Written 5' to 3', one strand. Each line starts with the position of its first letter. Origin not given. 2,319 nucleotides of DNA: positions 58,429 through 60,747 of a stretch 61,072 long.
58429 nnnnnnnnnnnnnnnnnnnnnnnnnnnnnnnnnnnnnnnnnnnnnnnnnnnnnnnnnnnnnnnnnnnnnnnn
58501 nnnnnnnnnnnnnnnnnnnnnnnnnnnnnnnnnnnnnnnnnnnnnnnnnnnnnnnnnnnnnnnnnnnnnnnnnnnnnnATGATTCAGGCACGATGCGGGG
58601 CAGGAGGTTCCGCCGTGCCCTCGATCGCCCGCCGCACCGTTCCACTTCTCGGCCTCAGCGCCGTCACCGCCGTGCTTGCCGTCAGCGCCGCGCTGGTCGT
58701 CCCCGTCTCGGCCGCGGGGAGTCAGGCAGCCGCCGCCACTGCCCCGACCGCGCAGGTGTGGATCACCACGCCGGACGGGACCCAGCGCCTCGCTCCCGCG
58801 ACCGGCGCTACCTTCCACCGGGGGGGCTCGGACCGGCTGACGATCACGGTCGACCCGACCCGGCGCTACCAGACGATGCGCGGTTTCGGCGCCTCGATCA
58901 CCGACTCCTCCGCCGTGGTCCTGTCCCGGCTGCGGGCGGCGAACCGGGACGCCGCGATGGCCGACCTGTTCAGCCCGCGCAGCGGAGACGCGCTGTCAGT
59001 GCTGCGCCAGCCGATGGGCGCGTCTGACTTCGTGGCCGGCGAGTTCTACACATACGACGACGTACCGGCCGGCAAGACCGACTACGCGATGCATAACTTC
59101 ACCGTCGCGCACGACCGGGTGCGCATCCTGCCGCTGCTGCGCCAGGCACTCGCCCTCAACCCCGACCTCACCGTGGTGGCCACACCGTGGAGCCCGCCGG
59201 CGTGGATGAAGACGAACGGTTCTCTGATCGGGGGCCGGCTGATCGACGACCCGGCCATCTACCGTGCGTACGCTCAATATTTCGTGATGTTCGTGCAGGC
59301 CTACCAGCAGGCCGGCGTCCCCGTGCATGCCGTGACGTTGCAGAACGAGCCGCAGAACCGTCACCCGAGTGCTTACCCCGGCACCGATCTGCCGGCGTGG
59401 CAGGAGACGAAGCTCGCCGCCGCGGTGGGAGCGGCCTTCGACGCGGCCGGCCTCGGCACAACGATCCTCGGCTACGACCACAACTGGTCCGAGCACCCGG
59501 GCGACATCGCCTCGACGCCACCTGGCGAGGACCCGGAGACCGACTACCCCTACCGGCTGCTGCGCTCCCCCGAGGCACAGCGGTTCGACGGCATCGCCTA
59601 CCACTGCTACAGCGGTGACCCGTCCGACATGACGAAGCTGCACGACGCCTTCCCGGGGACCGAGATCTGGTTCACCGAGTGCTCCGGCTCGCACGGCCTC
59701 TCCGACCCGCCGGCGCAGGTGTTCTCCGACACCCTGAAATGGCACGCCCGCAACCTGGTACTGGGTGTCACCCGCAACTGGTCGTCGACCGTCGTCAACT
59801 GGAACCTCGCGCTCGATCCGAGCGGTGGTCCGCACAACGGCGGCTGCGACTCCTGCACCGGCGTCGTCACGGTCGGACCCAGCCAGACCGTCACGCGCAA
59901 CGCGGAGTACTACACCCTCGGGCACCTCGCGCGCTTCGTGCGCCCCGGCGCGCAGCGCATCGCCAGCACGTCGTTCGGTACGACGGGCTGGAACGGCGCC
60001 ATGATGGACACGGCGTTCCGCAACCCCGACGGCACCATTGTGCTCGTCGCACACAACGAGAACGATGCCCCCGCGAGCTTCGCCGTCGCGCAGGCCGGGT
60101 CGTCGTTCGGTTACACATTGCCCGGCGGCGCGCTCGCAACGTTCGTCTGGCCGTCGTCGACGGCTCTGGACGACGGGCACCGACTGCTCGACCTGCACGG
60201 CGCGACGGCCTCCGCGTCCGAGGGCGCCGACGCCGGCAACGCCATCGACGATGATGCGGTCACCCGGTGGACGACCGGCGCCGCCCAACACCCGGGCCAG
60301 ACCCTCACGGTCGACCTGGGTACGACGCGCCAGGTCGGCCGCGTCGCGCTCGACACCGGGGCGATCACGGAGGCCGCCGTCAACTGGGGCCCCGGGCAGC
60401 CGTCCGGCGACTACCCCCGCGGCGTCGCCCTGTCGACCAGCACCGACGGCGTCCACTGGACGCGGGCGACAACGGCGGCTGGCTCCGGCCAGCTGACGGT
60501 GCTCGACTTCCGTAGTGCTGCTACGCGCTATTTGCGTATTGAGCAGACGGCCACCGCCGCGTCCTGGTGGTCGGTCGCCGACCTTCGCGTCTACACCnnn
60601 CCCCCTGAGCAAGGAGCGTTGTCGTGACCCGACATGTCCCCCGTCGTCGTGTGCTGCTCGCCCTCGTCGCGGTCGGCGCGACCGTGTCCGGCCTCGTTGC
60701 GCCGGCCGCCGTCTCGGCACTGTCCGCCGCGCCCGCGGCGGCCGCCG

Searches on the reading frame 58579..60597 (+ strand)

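Call 75: search_protein_families(library=pfam, proteins=[window:58579-60597:+], max_evalue=0.001)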
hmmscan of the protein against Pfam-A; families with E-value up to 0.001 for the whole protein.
window:58579-60597:+ (673 aa): 6 families
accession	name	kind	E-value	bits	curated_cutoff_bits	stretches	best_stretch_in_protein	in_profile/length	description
PF02055.22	Glyco_hydro_30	-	6.1e-38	131.1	23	1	101-454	2-348/348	Glycosyl hydrolase family 30 TIM-barrel domain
PF17189.10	Glyco_hydro_30C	-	3.1e-14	53.3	22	1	457-522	1-65/65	Glycosyl hydrolase family 30 beta sandwich domain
PF00754.31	F5_F8_type_C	-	1.3e-11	45.1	28.2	1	543-667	3-125/127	F5/8 type C domain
PF22633.2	F5_F8_type_C_2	-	6.5e-09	36.7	27.8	1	554-654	1-91/91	NedA-like, galactose-binding domain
PF02057.21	Glyco_hydro_59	-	6.6e-05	22.8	27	1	110-259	12-143/294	Glycosyl hydrolase family 59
PF14587.12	Glyco_hydr_30_2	-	0.00051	19.9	27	0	88-296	3-222/364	O-Glycosyl hydrolase family 30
